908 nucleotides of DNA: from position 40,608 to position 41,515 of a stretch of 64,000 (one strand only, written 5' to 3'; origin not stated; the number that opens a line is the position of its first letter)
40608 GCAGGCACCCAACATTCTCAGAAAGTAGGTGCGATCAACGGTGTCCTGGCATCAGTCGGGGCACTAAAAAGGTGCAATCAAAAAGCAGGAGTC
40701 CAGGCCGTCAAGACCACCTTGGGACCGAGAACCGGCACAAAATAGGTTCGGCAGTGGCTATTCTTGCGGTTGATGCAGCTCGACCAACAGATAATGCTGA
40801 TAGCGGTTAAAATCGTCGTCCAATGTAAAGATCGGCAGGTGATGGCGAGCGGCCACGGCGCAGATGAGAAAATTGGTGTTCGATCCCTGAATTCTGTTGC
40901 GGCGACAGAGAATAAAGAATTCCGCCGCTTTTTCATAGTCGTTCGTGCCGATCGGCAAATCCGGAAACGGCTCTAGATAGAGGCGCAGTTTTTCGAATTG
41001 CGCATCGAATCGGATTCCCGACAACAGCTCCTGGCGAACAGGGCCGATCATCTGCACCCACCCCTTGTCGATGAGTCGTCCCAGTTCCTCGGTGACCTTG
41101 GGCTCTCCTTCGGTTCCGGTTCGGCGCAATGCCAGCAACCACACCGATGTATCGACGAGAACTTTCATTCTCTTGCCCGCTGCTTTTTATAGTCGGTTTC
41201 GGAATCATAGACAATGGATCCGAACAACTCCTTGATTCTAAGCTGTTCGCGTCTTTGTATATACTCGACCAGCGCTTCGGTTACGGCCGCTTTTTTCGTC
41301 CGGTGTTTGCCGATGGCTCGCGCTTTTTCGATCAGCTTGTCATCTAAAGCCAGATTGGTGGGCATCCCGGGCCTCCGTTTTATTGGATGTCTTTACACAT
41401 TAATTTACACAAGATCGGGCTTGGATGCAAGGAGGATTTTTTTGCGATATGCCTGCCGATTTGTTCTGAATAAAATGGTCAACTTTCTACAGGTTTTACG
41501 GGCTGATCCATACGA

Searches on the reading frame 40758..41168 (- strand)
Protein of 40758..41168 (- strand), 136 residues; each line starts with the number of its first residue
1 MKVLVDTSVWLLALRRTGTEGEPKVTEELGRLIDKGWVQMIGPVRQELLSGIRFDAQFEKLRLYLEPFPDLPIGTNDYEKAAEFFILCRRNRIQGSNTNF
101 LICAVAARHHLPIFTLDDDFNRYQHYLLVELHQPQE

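Call 3: search_protein_families(library=pfam, proteins=[window:40758-41168:-], max_evalue=1)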
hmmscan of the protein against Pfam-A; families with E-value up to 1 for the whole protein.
window:40758-41168:- (136 aa): 1 family
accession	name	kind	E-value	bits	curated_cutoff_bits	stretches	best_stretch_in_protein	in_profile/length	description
PF01850.27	PIN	-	3.9e-09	37.6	23.6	1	3-124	1-118/120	PIN domain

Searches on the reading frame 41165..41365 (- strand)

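Call 3: search_protein_families(library=pfam, proteins=[window:41165-41365:-], max_evalue=1)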
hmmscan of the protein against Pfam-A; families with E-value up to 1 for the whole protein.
window:41165-41365:- (66 aa): 4 families
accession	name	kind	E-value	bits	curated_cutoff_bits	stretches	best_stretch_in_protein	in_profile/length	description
PF09957.15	VapB_antitoxin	-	1e-16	61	23.4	1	1-47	1-47/47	Bacterial antitoxin of type II TA system, VapB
PF19960.5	EAD7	-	0.0064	16.7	32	1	24-42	32-50/62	Effector-associated domain 7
PF07362.18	CcdA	-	0.02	15.7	22.4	1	2-43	3-42/71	Post-segregation antitoxin CcdA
PF19891.5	DUF6364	-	0.032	15.1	27.3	1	4-63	6-62/70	Family of unknown function (DUF6364)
